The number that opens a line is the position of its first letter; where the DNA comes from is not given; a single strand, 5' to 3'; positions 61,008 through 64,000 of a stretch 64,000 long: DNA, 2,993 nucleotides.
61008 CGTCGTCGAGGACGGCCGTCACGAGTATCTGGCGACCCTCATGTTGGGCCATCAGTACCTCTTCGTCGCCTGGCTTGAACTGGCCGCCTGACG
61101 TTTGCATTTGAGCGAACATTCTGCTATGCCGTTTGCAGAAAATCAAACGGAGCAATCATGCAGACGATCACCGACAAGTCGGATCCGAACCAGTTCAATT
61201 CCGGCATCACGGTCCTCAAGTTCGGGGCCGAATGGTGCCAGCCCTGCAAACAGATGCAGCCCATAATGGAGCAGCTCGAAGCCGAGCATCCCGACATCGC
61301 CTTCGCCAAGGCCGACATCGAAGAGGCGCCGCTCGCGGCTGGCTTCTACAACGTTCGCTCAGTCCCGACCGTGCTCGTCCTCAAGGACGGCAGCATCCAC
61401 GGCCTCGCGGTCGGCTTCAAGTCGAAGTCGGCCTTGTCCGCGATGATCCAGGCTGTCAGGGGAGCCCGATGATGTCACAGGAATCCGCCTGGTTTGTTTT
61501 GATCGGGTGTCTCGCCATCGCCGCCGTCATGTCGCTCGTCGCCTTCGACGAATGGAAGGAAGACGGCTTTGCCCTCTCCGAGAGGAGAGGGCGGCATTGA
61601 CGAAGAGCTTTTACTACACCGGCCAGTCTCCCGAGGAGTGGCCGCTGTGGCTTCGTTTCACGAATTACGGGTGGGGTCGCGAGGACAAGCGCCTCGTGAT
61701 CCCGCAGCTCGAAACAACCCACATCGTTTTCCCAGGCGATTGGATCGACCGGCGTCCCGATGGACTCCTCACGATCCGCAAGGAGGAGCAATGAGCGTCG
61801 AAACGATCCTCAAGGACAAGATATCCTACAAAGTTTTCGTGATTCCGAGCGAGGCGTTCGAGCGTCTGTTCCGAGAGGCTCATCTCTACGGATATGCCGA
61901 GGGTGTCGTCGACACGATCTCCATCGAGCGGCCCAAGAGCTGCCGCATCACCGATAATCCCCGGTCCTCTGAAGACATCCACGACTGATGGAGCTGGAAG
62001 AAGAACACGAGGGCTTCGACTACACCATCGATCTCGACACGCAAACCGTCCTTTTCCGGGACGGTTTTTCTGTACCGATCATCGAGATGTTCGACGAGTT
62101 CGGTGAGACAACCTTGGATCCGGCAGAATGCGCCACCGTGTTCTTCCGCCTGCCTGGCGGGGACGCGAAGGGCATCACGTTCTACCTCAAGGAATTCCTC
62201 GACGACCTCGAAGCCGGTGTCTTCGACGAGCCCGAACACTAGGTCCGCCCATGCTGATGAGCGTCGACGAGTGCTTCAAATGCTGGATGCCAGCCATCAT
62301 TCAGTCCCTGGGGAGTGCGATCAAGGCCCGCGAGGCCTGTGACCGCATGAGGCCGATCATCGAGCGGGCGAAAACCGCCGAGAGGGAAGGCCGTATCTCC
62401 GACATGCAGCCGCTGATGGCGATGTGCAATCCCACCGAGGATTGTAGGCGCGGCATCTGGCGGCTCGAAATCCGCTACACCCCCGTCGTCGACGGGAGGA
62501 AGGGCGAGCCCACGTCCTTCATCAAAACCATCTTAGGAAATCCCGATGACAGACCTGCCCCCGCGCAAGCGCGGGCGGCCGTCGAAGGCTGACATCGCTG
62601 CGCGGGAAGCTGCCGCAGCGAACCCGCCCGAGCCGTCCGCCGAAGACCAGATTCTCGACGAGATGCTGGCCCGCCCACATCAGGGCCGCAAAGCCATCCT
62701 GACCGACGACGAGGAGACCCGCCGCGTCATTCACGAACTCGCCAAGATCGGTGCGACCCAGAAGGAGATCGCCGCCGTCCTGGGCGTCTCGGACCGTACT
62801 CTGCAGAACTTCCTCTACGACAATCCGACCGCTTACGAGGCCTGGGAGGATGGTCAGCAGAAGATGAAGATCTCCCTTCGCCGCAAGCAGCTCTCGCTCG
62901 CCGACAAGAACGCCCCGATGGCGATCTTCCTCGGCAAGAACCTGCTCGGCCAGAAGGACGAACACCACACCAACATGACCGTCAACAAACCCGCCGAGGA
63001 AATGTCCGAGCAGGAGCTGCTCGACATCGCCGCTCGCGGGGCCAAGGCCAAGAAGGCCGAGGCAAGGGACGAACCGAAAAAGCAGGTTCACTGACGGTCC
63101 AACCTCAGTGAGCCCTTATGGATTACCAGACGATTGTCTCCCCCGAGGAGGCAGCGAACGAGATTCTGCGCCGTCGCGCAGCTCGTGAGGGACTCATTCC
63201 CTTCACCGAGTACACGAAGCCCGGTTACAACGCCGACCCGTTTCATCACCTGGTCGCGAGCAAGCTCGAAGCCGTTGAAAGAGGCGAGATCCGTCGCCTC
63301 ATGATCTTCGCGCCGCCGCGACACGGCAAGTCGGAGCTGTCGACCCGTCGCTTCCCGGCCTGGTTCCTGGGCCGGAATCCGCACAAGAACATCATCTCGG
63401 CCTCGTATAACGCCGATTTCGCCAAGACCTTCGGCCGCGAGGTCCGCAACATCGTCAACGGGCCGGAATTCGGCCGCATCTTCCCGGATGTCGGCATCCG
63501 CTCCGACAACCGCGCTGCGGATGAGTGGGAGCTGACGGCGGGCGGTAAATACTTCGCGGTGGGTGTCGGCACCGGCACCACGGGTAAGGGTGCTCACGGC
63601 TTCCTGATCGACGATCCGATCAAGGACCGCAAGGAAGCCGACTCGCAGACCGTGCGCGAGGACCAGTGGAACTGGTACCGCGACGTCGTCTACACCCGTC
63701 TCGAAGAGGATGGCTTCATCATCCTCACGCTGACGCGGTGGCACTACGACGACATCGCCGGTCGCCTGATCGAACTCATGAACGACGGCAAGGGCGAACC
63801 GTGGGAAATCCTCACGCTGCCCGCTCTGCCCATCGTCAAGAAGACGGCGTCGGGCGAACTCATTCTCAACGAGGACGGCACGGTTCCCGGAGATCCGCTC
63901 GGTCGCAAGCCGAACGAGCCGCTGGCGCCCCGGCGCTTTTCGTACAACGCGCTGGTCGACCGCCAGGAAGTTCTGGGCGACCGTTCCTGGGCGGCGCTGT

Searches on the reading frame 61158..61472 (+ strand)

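Call 67: search_protein_families(library=pfam, proteins=[window:61158-61472:+], max_evalue=0.01)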
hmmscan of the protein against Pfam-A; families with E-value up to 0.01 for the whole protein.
window:61158-61472:+ (104 aa): 4 families
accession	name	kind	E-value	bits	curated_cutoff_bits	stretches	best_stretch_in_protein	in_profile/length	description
PF00085.26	Thioredoxin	-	1e-17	64.5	23.5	1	15-98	18-102/103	Thioredoxin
PF13098.12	Thioredoxin_2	-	2.1e-05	25.3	27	1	18-96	8-103/104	Thioredoxin-like domain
PF14595.12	Thioredoxin_9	-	0.00022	21.5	25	1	12-81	38-109/129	Thioredoxin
PF13905.12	Thioredoxin_8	-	0.0003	21.5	27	0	17-44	3-30/94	Thioredoxin-like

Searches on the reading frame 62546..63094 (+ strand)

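Call 67: search_protein_families(library=pfam, proteins=[window:62546-63094:+], max_evalue=0.01)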
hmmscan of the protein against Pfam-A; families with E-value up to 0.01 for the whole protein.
window:62546-63094:+ (182 aa): 3 families
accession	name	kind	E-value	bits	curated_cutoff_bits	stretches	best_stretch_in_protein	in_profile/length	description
PF13384.12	HTH_23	-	5e-05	23.4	24.6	1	56-89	4-37/50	Homeodomain-like domain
PF20432.4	Xre-like-HTH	-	0.0016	19.2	25.8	1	66-90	20-43/63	Antitoxin Xre-like helix-turn-helix domain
PF13936.12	HTH_38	-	0.0021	18.2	27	0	59-88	10-39/44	Helix-turn-helix domain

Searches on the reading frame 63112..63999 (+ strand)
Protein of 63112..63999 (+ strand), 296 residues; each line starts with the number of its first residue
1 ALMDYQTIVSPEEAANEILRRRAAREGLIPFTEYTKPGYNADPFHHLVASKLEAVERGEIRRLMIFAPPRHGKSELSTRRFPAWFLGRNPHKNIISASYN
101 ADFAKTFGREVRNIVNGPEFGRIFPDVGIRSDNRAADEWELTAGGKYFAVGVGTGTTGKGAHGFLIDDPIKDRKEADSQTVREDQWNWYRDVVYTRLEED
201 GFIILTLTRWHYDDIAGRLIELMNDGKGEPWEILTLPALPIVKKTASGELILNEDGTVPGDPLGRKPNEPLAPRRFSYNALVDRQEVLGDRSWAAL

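Call 67: search_protein_families(library=pfam, proteins=[window:63112-63999:+], max_evalue=0.01)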
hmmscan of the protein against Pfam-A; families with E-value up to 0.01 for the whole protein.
window:63112-63999:+ (296 aa): 1 family
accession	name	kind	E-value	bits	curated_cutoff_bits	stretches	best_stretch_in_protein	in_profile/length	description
PF03237.21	Terminase_6N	-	2e-12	47.7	22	1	64-214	1-153/215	Terminase large subunit, T4likevirus-type, N-terminal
